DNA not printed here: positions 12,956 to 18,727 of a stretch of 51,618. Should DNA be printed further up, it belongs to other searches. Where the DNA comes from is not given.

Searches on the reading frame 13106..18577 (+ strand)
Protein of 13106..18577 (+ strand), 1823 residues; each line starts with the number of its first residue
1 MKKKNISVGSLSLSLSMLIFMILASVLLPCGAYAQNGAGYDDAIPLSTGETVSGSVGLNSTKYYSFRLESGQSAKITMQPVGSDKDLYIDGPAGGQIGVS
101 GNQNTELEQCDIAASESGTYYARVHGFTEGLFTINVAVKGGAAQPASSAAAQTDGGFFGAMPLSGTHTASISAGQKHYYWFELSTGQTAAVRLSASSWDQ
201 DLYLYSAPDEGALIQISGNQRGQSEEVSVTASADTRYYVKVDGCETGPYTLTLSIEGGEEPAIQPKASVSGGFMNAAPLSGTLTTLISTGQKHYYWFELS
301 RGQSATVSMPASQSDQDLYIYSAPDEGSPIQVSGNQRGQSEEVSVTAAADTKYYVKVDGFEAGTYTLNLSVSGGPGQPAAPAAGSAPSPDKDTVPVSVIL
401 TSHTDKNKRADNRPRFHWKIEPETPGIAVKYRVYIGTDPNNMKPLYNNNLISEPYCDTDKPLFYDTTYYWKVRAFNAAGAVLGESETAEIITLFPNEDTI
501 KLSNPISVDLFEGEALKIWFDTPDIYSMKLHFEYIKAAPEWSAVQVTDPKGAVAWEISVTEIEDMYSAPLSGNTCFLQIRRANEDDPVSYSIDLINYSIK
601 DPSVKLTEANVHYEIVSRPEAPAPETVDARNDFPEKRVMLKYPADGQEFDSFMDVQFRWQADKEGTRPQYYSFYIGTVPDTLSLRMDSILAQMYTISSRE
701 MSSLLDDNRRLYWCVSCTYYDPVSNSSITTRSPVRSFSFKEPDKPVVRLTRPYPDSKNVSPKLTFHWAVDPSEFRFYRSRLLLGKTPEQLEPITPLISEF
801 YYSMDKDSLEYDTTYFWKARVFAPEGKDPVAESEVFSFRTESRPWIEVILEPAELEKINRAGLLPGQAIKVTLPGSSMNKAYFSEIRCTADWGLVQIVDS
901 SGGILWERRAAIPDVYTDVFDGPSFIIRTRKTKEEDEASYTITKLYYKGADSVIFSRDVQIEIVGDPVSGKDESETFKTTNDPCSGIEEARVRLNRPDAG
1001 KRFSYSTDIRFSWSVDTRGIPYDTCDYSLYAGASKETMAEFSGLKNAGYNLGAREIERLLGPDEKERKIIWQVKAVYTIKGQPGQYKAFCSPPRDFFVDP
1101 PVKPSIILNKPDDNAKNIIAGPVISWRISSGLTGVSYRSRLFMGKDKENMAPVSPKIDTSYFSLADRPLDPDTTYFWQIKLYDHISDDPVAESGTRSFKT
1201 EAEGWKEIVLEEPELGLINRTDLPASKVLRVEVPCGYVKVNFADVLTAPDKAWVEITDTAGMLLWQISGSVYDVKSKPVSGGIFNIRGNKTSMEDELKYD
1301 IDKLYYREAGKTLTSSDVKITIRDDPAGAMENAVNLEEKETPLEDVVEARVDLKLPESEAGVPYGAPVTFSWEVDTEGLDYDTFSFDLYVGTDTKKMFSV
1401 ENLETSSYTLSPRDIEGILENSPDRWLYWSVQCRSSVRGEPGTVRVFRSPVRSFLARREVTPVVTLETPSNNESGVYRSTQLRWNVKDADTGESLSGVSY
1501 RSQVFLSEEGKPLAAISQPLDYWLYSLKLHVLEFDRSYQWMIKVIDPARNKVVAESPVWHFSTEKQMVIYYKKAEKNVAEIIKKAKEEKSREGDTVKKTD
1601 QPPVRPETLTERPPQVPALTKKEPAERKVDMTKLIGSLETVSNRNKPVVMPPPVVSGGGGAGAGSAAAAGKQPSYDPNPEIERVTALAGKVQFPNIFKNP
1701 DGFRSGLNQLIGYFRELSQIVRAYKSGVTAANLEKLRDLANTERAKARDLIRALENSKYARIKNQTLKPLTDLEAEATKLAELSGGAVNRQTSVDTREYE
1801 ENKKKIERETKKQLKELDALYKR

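Call 7: search_protein_families(library=pfam, proteins=[window:13106-18577:+], max_evalue=0.01)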
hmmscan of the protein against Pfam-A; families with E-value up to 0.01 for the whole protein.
window:13106-18577:+ (1823 aa): 2 families
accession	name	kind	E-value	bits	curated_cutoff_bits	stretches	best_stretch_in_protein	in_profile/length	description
PF04151.21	PPC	-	7.3e-21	75.3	25.9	3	61-126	2-70/70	Bacterial pre-peptidase C-terminal domain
PF25788.1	Ig_Rha78A_N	-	1.2e-13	51.6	27.4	1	409-490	15-99/105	Rha78A-like, N-terminal immunoglobulin domain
